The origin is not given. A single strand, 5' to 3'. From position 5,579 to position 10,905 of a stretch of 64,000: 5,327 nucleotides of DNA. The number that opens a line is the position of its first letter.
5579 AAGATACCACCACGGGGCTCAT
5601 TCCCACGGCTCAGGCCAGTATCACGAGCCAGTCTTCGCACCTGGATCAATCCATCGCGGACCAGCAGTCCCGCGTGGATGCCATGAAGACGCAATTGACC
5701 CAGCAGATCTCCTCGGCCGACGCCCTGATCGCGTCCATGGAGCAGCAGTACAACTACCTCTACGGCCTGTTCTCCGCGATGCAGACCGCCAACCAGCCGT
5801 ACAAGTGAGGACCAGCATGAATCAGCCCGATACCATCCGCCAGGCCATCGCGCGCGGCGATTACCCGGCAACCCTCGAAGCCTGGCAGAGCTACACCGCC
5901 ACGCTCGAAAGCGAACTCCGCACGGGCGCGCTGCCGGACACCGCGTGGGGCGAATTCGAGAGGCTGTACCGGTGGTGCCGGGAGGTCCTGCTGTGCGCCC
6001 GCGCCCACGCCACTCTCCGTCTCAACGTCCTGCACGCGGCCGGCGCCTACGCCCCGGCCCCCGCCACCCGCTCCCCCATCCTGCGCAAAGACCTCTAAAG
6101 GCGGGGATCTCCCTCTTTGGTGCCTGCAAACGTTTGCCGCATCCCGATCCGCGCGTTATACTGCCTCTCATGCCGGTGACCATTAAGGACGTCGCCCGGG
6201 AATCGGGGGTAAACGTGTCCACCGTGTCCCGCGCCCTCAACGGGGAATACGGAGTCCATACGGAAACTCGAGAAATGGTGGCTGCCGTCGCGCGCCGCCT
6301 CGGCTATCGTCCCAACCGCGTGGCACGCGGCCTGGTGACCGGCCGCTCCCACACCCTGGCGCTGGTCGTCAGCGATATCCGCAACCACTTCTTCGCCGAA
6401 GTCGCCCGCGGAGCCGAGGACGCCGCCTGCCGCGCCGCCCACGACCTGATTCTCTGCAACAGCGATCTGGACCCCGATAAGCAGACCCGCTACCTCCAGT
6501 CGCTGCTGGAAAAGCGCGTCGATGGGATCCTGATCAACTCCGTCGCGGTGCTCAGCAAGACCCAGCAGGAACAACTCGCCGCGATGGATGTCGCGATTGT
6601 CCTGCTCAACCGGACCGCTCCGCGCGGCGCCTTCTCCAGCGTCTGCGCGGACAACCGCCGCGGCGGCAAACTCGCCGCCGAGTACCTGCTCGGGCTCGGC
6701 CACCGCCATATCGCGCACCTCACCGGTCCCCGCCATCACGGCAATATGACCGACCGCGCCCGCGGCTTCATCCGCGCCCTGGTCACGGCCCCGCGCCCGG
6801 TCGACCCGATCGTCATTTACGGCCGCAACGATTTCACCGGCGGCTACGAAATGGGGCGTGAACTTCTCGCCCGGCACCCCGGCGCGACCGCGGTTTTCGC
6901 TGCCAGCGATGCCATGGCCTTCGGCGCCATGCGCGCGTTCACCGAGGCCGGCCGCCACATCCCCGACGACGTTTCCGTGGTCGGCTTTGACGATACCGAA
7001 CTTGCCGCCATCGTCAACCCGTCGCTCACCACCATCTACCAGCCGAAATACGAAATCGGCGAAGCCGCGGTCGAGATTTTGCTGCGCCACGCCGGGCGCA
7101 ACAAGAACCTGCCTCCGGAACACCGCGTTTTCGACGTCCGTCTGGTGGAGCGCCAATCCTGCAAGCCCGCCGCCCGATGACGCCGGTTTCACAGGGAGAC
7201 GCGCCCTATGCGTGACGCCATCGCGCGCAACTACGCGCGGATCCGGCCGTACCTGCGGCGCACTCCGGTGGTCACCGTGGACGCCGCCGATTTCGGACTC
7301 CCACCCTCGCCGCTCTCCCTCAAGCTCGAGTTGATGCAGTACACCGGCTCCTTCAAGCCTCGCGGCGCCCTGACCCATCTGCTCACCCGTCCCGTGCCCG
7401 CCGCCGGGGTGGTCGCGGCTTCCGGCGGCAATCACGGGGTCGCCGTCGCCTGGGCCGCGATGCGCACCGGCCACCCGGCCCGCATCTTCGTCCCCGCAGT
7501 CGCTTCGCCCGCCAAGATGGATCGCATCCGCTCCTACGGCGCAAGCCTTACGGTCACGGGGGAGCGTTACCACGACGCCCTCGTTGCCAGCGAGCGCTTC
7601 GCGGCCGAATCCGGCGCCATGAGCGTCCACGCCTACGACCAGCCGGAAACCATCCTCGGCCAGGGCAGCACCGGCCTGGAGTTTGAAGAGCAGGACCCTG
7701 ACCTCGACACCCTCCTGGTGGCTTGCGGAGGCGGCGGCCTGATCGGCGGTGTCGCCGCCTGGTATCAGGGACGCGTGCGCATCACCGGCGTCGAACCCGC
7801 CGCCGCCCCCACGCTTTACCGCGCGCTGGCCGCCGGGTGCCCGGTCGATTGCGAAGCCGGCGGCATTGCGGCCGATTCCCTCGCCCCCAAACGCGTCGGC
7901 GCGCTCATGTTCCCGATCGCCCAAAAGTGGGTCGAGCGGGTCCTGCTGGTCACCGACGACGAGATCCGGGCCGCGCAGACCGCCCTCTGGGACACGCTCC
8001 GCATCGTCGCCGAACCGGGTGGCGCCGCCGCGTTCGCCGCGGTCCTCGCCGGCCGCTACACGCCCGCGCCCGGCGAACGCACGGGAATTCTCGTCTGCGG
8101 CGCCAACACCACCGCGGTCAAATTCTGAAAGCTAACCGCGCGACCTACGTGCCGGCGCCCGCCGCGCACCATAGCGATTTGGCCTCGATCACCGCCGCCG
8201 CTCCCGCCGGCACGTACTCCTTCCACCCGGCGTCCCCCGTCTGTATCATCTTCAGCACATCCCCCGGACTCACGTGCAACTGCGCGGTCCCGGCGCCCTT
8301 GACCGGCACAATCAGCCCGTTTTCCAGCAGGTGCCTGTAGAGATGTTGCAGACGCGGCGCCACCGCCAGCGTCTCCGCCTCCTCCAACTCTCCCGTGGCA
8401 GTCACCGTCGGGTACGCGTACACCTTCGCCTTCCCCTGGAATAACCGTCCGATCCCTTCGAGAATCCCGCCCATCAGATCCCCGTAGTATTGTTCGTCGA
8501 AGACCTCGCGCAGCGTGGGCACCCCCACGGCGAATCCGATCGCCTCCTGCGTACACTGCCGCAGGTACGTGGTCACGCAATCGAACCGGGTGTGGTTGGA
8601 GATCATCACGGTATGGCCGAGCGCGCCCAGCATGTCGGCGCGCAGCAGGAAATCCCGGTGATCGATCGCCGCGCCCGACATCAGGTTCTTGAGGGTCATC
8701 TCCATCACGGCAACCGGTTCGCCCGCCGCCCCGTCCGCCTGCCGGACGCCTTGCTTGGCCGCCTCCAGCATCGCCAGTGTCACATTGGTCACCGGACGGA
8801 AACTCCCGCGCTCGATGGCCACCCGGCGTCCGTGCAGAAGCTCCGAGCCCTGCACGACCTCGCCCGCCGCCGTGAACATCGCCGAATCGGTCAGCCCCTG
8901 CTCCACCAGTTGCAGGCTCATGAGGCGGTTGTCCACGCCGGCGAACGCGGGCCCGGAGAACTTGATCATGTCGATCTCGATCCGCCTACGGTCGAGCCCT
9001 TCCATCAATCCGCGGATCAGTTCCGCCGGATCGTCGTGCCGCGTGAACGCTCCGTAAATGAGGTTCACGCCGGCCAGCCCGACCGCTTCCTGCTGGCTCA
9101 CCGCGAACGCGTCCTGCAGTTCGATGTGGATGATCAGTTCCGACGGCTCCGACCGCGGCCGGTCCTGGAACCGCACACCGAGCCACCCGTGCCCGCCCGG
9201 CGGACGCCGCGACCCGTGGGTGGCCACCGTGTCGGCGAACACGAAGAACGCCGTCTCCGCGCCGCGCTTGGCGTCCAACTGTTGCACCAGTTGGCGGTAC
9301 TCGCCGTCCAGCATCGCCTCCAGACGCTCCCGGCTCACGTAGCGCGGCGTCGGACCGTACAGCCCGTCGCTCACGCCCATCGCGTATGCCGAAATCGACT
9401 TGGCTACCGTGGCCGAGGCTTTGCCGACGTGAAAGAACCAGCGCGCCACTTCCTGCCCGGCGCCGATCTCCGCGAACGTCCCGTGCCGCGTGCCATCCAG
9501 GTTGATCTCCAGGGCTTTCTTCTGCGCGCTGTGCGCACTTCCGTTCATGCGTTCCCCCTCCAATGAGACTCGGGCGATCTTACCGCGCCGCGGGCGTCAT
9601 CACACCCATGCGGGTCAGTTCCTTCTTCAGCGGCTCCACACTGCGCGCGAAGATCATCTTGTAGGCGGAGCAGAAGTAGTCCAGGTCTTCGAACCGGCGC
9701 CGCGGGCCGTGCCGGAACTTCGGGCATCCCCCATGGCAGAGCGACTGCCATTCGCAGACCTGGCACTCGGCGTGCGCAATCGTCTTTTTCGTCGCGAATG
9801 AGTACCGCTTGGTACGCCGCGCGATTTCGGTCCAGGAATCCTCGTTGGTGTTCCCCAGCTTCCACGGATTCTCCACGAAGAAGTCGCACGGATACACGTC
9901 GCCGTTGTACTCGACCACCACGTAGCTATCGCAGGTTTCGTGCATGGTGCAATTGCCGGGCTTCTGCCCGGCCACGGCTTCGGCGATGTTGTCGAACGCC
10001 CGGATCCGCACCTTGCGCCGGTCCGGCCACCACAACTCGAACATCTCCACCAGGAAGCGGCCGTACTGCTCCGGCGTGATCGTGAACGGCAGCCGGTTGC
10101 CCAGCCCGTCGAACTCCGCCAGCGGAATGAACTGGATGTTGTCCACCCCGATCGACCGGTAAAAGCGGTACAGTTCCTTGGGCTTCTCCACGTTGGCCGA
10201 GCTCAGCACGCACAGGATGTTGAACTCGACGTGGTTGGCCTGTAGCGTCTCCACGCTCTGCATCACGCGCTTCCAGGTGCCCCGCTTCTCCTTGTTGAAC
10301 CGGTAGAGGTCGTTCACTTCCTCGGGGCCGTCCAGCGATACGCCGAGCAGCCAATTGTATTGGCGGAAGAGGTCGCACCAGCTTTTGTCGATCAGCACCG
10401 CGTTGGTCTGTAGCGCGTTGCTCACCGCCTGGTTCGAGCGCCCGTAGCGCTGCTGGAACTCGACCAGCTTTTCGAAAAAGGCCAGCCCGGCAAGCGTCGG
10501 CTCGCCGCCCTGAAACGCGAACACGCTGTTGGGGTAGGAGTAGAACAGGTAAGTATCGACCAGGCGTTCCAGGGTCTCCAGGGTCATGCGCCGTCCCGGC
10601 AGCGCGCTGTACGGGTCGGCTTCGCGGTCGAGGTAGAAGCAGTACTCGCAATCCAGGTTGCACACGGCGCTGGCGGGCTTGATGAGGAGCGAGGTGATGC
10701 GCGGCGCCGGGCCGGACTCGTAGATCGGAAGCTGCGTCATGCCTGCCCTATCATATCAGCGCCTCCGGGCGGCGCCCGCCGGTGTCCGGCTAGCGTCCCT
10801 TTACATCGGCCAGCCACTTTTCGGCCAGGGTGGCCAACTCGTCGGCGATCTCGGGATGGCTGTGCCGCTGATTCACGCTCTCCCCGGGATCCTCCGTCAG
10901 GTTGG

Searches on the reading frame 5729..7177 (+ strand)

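Call 32: search_protein_families(library=pfam, proteins=[window:5729-7177:+], max_evalue=0.00001)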
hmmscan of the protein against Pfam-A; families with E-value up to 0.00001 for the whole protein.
window:5729-7177:+ (483 aa): 4 families
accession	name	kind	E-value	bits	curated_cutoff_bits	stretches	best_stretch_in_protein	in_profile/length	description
PF13377.12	Peripla_BP_3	-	7.7e-37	127.4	26.5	1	317-478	1-167/167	Periplasmic binding protein-like domain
PF00532.27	Peripla_BP_1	-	2.9e-29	102.9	22.2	1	208-453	2-259/281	Periplasmic binding proteins and sugar binding domain of LacI family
PF13407.12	Peripla_BP_4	-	2.7e-27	96.4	35.1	1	211-455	2-254/258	Periplasmic binding protein domain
PF00356.27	LacI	-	5e-17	61.9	27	1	151-196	1-46/46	Bacterial regulatory proteins, lacI family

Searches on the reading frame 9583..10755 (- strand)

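Call 32: search_protein_families(library=pfam, proteins=[window:9583-10755:-], max_evalue=0.00001)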
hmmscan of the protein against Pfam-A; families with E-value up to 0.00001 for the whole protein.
window:9583-10755:- (391 aa): 2 families
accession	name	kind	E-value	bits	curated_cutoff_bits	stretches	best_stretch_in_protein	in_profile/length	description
PF04055.27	Radical_SAM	-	6.1e-16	59.5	29.5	1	30-198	5-165/166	Radical SAM superfamily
PF13186.11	SPASM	-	4.5e-10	40.1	21.5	1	276-334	5-66/67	Iron-sulfur cluster-binding domain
